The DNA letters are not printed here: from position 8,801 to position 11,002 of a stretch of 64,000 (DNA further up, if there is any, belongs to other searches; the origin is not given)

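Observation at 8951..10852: In-frame AceE(N-term)/AceF(C-term) chimera: a collapsed pyruvate dehydrogenase operon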

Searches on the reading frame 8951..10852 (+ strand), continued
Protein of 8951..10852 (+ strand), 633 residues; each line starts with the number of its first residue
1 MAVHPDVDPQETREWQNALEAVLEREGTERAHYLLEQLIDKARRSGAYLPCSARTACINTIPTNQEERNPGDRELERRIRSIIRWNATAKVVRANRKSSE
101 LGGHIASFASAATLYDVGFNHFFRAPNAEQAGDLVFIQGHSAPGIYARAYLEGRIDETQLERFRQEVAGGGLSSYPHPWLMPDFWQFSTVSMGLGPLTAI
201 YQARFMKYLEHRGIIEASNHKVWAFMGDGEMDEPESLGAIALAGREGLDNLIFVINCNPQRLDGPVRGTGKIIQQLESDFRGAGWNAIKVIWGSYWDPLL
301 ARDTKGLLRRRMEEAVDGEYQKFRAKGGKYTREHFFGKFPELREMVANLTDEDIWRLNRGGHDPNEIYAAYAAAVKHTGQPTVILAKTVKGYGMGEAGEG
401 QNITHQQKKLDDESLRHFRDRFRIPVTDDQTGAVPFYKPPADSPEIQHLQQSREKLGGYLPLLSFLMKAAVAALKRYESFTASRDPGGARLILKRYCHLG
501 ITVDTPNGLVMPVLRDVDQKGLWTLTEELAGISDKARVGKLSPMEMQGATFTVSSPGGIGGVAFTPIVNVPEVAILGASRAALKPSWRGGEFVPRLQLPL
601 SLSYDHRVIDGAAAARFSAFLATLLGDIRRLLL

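Call 10: find_homologous_proteins(query=window:8951-10849:+, max_evalue=1e-20)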
Query window:8951-10849:+ (633 aa): 8000 proteins with E <= 1e-20 among 8000 candidates; the best 120 are listed.
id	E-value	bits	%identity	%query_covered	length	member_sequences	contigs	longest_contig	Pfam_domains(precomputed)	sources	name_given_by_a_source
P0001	0.0e+0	1462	100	100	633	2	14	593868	PF00198.29,PF28598.1,PF00456.27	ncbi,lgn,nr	ncbi:MAG: hypothetical protein DWQ09_11245 [Proteobacteria bacterium]|nr:MAG: hypothetical protein D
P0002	0.0e+0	1010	94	73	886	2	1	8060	PF17831.6,PF22613.2,PF28598.1,PF00456.27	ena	-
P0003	3.8e-266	903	84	73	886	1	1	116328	PF17831.6,PF22613.2,PF28598.1,PF00456.27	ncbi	ncbi:MAG: pyruvate dehydrogenase (acetyl-transferring), homodimeric type [Gammaproteobacteria bacter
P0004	1.9e-262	891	83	73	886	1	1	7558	PF17831.6,PF22613.2,PF28598.1,PF00456.27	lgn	-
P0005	2.0e-262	890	83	73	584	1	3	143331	PF17831.6,PF28598.1,PF00456.27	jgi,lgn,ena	-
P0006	8.2e-253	859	80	73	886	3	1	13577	PF17831.6,PF22613.2,PF28598.1,PF00456.27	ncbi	-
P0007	6.5e-251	852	77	73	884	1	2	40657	PF17831.6,PF22613.2,PF28598.1,PF00456.27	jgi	jgi:pyruvate dehydrogenase E1 component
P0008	3.9e-248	843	78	72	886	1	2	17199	PF17831.6,PF22613.2,PF28598.1,PF00456.27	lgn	-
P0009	2.3e-247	841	77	73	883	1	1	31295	PF17831.6,PF22613.2,PF28598.1,PF00456.27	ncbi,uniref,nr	ncbi:MAG TPA: pyruvate dehydrogenase (acetyl-transferring), homodimeric type [Sedimenticola thiotaur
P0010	2.6e-247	841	77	73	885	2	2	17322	PF17831.6,PF22613.2,PF28598.1,PF00456.27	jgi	jgi:pyruvate dehydrogenase E1 component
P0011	1.4e-246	838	77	73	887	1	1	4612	PF17831.6,PF22613.2,PF28598.1,PF00456.27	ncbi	-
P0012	1.6e-246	838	77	73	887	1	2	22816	PF17831.6,PF22613.2,PF28598.1,PF00456.27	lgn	-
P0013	1.7e-246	838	77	73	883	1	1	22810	PF17831.6,PF22613.2,PF28598.1,PF00456.27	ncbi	-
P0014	1.8e-246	838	77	73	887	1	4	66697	PF17831.6,PF22613.2,PF28598.1,PF00456.27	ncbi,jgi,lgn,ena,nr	ncbi:MAG: pyruvate dehydrogenase (acetyl-transferring), homodimeric type [Proteobacteria bacterium]|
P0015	2.1e-246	838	77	73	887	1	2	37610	PF17831.6,PF22613.2,PF28598.1,PF00456.27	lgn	-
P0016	2.2e-246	838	77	73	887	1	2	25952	PF17831.6,PF22613.2,PF28598.1,PF00456.27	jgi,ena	-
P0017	2.2e-246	838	77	73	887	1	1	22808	PF17831.6,PF22613.2,PF28598.1,PF00456.27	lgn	-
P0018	2.3e-246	837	77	72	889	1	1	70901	PF17831.6,PF22613.2,PF28598.1,PF00456.27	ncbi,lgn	-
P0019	2.3e-246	837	77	73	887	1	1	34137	PF17831.6,PF22613.2,PF28598.1,PF00456.27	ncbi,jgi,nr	ncbi:MAG: pyruvate dehydrogenase (acetyl-transferring), homodimeric type [Proteobacteria bacterium]|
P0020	3.5e-246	837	76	73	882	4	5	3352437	PF17831.6,PF22613.2,PF28598.1,PF00456.27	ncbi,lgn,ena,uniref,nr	ncbi:pyruvate dehydrogenase (acetyl-transferring), homodimeric type [Candidatus Vondammii sp. HM_W22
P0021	4.2e-246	837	77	73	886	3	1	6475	PF17831.6,PF22613.2,PF28598.1,PF00456.27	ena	-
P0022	5.4e-246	836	74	76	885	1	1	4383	PF17831.6,PF22613.2,PF28598.1,PF00456.27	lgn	-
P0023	6.0e-246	836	77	73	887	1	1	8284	PF17831.6,PF22613.2,PF28598.1,PF00456.27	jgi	-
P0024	6.2e-246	836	76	73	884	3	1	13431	PF17831.6,PF22613.2,PF28598.1,PF00456.27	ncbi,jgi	-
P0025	9.2e-246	835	78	72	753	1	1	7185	PF17831.6,PF28598.1,PF00456.27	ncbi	-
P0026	1.1e-245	835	77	72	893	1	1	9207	PF17831.6,PF22613.2,PF28598.1,PF00456.27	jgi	jgi:pyruvate dehydrogenase E1 component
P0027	1.2e-245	835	77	73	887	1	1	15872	PF17831.6,PF22613.2,PF28598.1,PF00456.27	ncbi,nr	ncbi:MAG: pyruvate dehydrogenase (acetyl-transferring), homodimeric type [Proteobacteria bacterium]|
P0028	1.7e-245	835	78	72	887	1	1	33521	PF17831.6,PF22613.2,PF28598.1,PF00456.27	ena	-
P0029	2.7e-245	834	77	73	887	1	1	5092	PF17831.6,PF22613.2,PF28598.1,PF00456.27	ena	-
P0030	2.7e-245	834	72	77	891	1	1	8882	PF17831.6,PF22613.2,PF28598.1,PF00456.27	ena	-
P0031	3.7e-245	833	73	78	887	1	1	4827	PF17831.6,PF22613.2,PF28598.1,PF00456.27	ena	-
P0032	3.8e-245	833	77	73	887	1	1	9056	PF17831.6,PF22613.2,PF28598.1,PF00456.27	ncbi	-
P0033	4.8e-245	833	76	73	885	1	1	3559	PF17831.6,PF22613.2,PF28598.1,PF00456.27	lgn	-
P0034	5.5e-245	833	75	73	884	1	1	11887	PF17831.6,PF22613.2,PF28598.1,PF00456.27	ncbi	-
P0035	5.8e-245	833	76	73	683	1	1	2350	PF17831.6,PF28598.1,PF00456.27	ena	-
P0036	8.2e-245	832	76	73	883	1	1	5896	PF17831.6,PF22613.2,PF28598.1,PF00456.27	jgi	-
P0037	9.1e-245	832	76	72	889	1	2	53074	PF17831.6,PF22613.2,PF28598.1,PF00456.27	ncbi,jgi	-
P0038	1.1e-244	832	75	73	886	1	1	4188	PF17831.6,PF22613.2,PF28598.1,PF00456.27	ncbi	-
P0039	1.1e-244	832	76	72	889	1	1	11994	PF17831.6,PF22613.2,PF28598.1,PF00456.27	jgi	-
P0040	1.1e-244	832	77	73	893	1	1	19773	PF17831.6,PF22613.2,PF28598.1,PF00456.27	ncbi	-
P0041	1.1e-244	832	77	73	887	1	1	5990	PF17831.6,PF22613.2,PF28598.1,PF00456.27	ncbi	-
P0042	1.3e-244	832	69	82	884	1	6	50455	PF17831.6,PF22613.2,PF28598.1,PF00456.27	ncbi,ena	-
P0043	1.4e-244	832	77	72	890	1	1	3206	PF17831.6,PF22613.2,PF28598.1,PF00456.27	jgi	jgi:pyruvate dehydrogenase E1 component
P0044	1.5e-244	831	73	77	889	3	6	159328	PF17831.6,PF22613.2,PF28598.1,PF00456.27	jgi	jgi:pyruvate dehydrogenase E1 component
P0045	1.6e-244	831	76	73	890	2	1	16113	PF17831.6,PF22613.2,PF28598.1,PF00456.27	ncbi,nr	ncbi:MAG TPA: pyruvate dehydrogenase (acetyl-transferring), homodimeric type [Burkholderiales bacter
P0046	1.7e-244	831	77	72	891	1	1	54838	PF17831.6,PF22613.2,PF28598.1,PF00456.27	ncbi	-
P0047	2.0e-244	831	75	73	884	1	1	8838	PF17831.6,PF22613.2,PF28598.1,PF00456.27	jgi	-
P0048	2.1e-244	831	76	73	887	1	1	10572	PF17831.6,PF22613.2,PF28598.1,PF00456.27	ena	-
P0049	2.1e-244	831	76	73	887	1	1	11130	PF17831.6,PF22613.2,PF28598.1,PF00456.27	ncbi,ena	ncbi:MAG: pyruvate dehydrogenase (acetyl-transferring), homodimeric type [Acidiferrobacterales bacte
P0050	2.1e-244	831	76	73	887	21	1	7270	PF17831.6,PF22613.2,PF28598.1,PF00456.27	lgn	-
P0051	2.1e-244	831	76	73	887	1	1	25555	PF17831.6,PF22613.2,PF28598.1,PF00456.27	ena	-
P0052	2.6e-244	831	76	73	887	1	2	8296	PF17831.6,PF22613.2,PF28598.1,PF00456.27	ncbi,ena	-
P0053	3.3e-244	830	73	77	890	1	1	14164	PF17831.6,PF22613.2,PF28598.1,PF00456.27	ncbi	-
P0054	4.2e-244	830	73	77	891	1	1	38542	PF17831.6,PF22613.2,PF28598.1,PF00456.27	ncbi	-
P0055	4.4e-244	830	76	73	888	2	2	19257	PF17831.6,PF22613.2,PF28598.1,PF00456.27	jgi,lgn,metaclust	metaclust:\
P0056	5.0e-244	830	76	73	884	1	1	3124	PF17831.6,PF22613.2,PF28598.1,PF00456.27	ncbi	-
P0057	5.0e-244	830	75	73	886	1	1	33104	PF17831.6,PF22613.2,PF28598.1,PF00456.27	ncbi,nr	ncbi:MAG: pyruvate dehydrogenase (acetyl-transferring), homodimeric type [Chromatiaceae bacterium]|n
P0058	5.9e-244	829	76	73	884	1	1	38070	PF17831.6,PF22613.2,PF28598.1,PF00456.27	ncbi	-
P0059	6.4e-244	829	76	72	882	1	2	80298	PF17831.6,PF22613.2,PF28598.1,PF00456.27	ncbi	ncbi:MAG: pyruvate dehydrogenase (acetyl-transferring), homodimeric type [Sedimenticola sp.]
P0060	6.6e-244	829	76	73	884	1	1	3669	PF17831.6,PF22613.2,PF28598.1,PF00456.27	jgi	jgi:pyruvate dehydrogenase E1 component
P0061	7.5e-244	829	72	77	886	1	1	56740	PF17831.6,PF22613.2,PF28598.1,PF00456.27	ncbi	-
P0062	7.7e-244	829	73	77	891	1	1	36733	PF17831.6,PF22613.2,PF28598.1,PF00456.27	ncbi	-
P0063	7.9e-244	829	76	73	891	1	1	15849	PF17831.6,PF22613.2,PF28598.1,PF00456.27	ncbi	-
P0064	7.9e-244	829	77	73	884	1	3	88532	PF17831.6,PF22613.2,PF28598.1,PF00456.27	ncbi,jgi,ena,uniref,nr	ncbi:pyruvate dehydrogenase (acetyl-transferring), homodimeric type [uncultured Thiohalocapsa sp.]|u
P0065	8.8e-244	829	76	73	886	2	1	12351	PF17831.6,PF22613.2,PF28598.1,PF00456.27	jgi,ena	-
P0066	8.9e-244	829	75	73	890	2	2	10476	PF17831.6,PF22613.2,PF28598.1,PF00456.27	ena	-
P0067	9.3e-244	829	75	73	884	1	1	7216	PF17831.6,PF22613.2,PF28598.1,PF00456.27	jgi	jgi:pyruvate dehydrogenase E1 component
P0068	1.1e-243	829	76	73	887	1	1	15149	PF17831.6,PF22613.2,PF28598.1,PF00456.27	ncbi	-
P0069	1.1e-243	829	76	72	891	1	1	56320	PF17831.6,PF22613.2,PF28598.1,PF00456.27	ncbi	-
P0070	1.1e-243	829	75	73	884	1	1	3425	PF17831.6,PF22613.2,PF28598.1,PF00456.27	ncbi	-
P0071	1.1e-243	829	75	73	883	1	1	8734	PF17831.6,PF22613.2,PF28598.1,PF00456.27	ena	-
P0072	1.2e-243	828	77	73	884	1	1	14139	PF17831.6,PF22613.2,PF28598.1,PF00456.27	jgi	jgi:pyruvate dehydrogenase E1 component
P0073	1.2e-243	828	77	73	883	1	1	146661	PF17831.6,PF22613.2,PF28598.1,PF00456.27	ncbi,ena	-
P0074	1.4e-243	828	75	73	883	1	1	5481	PF17831.6,PF22613.2,PF28598.1,PF00456.27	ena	-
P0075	1.6e-243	828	76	73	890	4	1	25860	PF17831.6,PF22613.2,PF28598.1,PF00456.27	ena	-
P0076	2.3e-243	828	76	73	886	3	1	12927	PF17831.6,PF22613.2,PF28598.1,PF00456.27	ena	-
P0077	2.5e-243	827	76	73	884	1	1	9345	PF17831.6,PF22613.2,PF28598.1,PF00456.27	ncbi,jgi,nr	ncbi:MAG: pyruvate dehydrogenase (acetyl-transferring), homodimeric type [Gammaproteobacteria bacter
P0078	2.6e-243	827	75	73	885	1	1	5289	PF17831.6,PF22613.2,PF28598.1,PF00456.27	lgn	-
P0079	2.8e-243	827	72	77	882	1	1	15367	PF17831.6,PF22613.2,PF28598.1,PF00456.27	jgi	-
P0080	2.9e-243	827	67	85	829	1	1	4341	PF17831.6,PF22613.2,PF28598.1,PF00456.27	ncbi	ncbi:MAG: pyruvate dehydrogenase (acetyl-transferring), homodimeric type, partial [Gammaproteobacter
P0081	3.0e-243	827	76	73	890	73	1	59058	PF17831.6,PF22613.2,PF28598.1,PF00456.27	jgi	jgi:pyruvate dehydrogenase E1 component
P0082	3.1e-243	827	75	73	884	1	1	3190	PF17831.6,PF22613.2,PF28598.1,PF00456.27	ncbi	-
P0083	3.1e-243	827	75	73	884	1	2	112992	PF17831.6,PF22613.2,PF28598.1,PF00456.27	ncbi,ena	-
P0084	3.1e-243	827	77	72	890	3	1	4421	PF17831.6,PF22613.2,PF28598.1,PF00456.27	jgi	jgi:pyruvate dehydrogenase E1 component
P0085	3.2e-243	827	67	85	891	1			PF17831.6,PF22613.2,PF28598.1,PF00456.27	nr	nr:pyruvate dehydrogenase (acetyl-transferring), homodimeric type [Gammaproteobacteria bacterium]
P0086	3.2e-243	827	76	73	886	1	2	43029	PF17831.6,PF22613.2,PF28598.1,PF00456.27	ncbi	ncbi:MAG: pyruvate dehydrogenase (acetyl-transferring), homodimeric type [Pseudomonadota bacterium]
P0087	3.2e-243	827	76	73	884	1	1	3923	PF17831.6,PF22613.2,PF28598.1,PF00456.27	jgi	jgi:pyruvate dehydrogenase E1 component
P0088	3.3e-243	827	75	73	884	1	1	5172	PF17831.6,PF22613.2,PF28598.1,PF00456.27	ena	-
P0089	3.4e-243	827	76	73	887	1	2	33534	PF17831.6,PF22613.2,PF28598.1,PF00456.27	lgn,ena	-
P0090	3.5e-243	827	75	73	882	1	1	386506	PF17831.6,PF22613.2,PF28598.1,PF00456.27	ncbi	ncbi:MAG: pyruvate dehydrogenase (acetyl-transferring), homodimeric type [Sedimenticola sp.]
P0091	3.8e-243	827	72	77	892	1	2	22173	PF17831.6,PF22613.2,PF28598.1,PF00456.27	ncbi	-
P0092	4.5e-243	827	75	73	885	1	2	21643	PF17831.6,PF22613.2,PF28598.1,PF00456.27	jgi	-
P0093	4.8e-243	826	76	73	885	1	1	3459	PF17831.6,PF22613.2,PF28598.1,PF00456.27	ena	-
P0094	4.8e-243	826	76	73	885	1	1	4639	PF17831.6,PF22613.2,PF28598.1,PF00456.27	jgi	-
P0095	5.1e-243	826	76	73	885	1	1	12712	PF17831.6,PF22613.2,PF28598.1,PF00456.27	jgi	-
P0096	5.2e-243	826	73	76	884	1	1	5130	PF17831.6,PF22613.2,PF28598.1,PF00456.27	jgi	-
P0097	5.5e-243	826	68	82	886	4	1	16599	PF17831.6,PF22613.2,PF28598.1,PF00456.27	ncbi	-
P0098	5.6e-243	826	72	77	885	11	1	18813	PF17831.6,PF22613.2,PF28598.1,PF00456.27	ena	-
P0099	5.9e-243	826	75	73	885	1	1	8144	PF17831.6,PF22613.2,PF28598.1,PF00456.27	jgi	jgi:pyruvate dehydrogenase E1 component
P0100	6.0e-243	826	73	76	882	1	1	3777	PF17831.6,PF22613.2,PF28598.1,PF00456.27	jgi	-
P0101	6.4e-243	826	76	73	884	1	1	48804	PF17831.6,PF22613.2,PF28598.1,PF00456.27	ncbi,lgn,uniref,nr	ncbi:pyruvate dehydrogenase (acetyl-transferring), homodimeric type [Thiohalocapsa halophila]|uniref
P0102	7.8e-243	826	76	72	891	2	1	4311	PF17831.6,PF22613.2,PF28598.1,PF00456.27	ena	-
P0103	7.8e-243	826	71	78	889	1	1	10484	PF17831.6,PF22613.2,PF28598.1,PF00456.27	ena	-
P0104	7.9e-243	826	71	78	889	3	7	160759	PF17831.6,PF22613.2,PF28598.1,PF00456.27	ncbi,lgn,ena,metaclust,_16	metaclust:\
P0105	8.4e-243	826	71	78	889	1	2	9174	PF17831.6,PF22613.2,PF28598.1,PF00456.27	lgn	-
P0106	8.4e-243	826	71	78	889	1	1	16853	PF17831.6,PF22613.2,PF28598.1,PF00456.27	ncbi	-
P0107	8.7e-243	826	75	73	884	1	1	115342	PF17831.6,PF22613.2,PF28598.1,PF00456.27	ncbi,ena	-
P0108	8.7e-243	826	75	73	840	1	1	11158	PF17831.6,PF22613.2,PF28598.1,PF00456.27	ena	-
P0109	9.3e-243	826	70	82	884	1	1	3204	PF17831.6,PF22613.2,PF28598.1,PF00456.27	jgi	jgi:pyruvate dehydrogenase E1 component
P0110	1.0e-242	825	75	73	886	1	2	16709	PF17831.6,PF22613.2,PF28598.1,PF00456.27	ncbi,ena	-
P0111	1.1e-242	825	68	82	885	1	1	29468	PF17831.6,PF22613.2,PF28598.1,PF00456.27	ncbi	-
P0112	1.1e-242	825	76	73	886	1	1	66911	PF17831.6,PF22613.2,PF28598.1,PF00456.27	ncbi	-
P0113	1.2e-242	825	76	73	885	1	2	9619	PF17831.6,PF22613.2,PF28598.1,PF00456.27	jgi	jgi:pyruvate dehydrogenase E1 component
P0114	1.3e-242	825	75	73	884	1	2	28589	PF17831.6,PF22613.2,PF28598.1,PF00456.27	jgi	-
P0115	1.4e-242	825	75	73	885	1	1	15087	PF17831.6,PF22613.2,PF28598.1,PF00456.27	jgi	jgi:pyruvate dehydrogenase E1 component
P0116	1.4e-242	825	75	73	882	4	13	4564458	PF17831.6,PF22613.2,PF28598.1,PF00456.27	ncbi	ncbi:MAG: pyruvate dehydrogenase (acetyl-transferring), homodimeric type [Candidatus Sedimenticola s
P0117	1.5e-242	825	72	77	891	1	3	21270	PF17831.6,PF22613.2,PF28598.1,PF00456.27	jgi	jgi:pyruvate dehydrogenase E1 component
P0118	1.5e-242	825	74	73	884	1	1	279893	PF17831.6,PF22613.2,PF28598.1,PF00456.27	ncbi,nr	ncbi:MAG: pyruvate dehydrogenase (acetyl-transferring), homodimeric type [Candidatus Thiodiazotropha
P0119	1.6e-242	825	75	72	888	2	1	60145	PF17831.6,PF22613.2,PF28598.1,PF00456.27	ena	-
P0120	1.7e-242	825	71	78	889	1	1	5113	PF17831.6,PF22613.2,PF28598.1,PF00456.27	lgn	-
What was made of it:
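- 8951..10333 (+): aceE-derived part: codons 1-461, comprising the N-terminal segment and the ThDP-binding PP domain. GDG is at residues 227-229. The NCN motif at 256-258 is followed by a lineage-specific L259P change. The PF17831 and PF22613 domains found in all intact homologues are absent here (call 10).
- All other hits listed, including P0002 at 94%, cover only the AceE part of the query, and nearly all are 880-890-aa AceE proteins (call 10). The junction is a clean in-frame fusion, which can look artificial, and the source record is a metagenome-assembled genome (call 10). No intact AceE above 94% identity exists in the protein collection (call 10). It has no relatives: no other lineage carries this architecture (call 10). 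No other AceE above 94% identity to the remnant's lineage appears in the collection (call 10).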

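Call 11: find_encoding_contigs(protein=P0002, flank=10000, max_places=5)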
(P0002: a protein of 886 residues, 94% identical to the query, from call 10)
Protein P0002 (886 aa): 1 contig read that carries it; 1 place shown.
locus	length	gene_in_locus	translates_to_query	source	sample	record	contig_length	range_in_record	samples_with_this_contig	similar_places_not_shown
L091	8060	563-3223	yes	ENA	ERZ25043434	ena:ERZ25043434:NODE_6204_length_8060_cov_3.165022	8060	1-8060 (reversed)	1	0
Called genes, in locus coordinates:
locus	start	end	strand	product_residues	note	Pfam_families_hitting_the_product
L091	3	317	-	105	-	?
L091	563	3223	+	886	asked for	PF28598:PDH_E1_N, PF00456:Transketolase_N, PF17831:PDH_E1_M, PF22613:Transketolase_C_1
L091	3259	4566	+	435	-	PF00364:Biotin_lipoyl, PF02817:E3_binding, PF00198:2-oxoacid_dh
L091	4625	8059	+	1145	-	?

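Call 12: find_encoding_contigs(protein=P0003, flank=10000, max_places=3)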
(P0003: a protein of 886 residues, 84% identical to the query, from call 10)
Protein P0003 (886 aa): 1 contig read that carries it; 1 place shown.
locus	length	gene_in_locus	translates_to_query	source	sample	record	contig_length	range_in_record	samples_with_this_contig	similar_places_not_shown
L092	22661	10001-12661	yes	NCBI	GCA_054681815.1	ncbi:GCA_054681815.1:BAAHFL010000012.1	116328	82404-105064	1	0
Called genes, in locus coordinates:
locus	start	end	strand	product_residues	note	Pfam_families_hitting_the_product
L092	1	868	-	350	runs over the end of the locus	PF00005:ABC_tran, PF13304:AAA_21, PF08402:TOBE_2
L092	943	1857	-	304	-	PF02729:OTCace_N, PF00185:OTCace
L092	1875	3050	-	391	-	PF00202:Aminotran_3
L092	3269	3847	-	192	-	PF00081:Sod_Fe_N, PF02777:Sod_Fe_C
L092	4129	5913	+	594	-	PF13522:GATase_6, PF13537:GATase_7, PF00733:Asn_synthase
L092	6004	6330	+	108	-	PF00462:Glutaredoxin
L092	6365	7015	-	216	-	PF00929:RNase_T, PF16473:Rv2179c-like (faint)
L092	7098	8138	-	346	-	PF04909:Amidohydro_2 (weak), PF01979:Amidohydro_1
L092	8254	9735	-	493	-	PF00883:Peptidase_M17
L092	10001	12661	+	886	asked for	PF28598:PDH_E1_N, PF00456:Transketolase_N, PF17831:PDH_E1_M, PF22613:Transketolase_C_1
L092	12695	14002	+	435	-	PF00364:Biotin_lipoyl, PF25973:BSH_CzcB (faint), PF02817:E3_binding, PF00198:2-oxoacid_dh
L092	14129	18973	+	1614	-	PF21075:GDH_ACT1, PF21073:GDH_HM1, PF21076:GDH_ACT2, PF21079:GDH_HM2, PF21077:GDH_ACT3, PF21078:GDH_HM3, PF05088:Bac_GDH_CD, PF21074:GDH_C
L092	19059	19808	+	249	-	PF00561:Abhydrolase_1, PF07819:PGAP1 (weak), PF12146:Hydrolase_4, PF12697:Abhydrolase_6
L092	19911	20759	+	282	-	PF18393:MotY_N, PF00691:OmpA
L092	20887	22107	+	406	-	PF00764:Arginosuc_synth, PF20979:Arginosuc_syn_C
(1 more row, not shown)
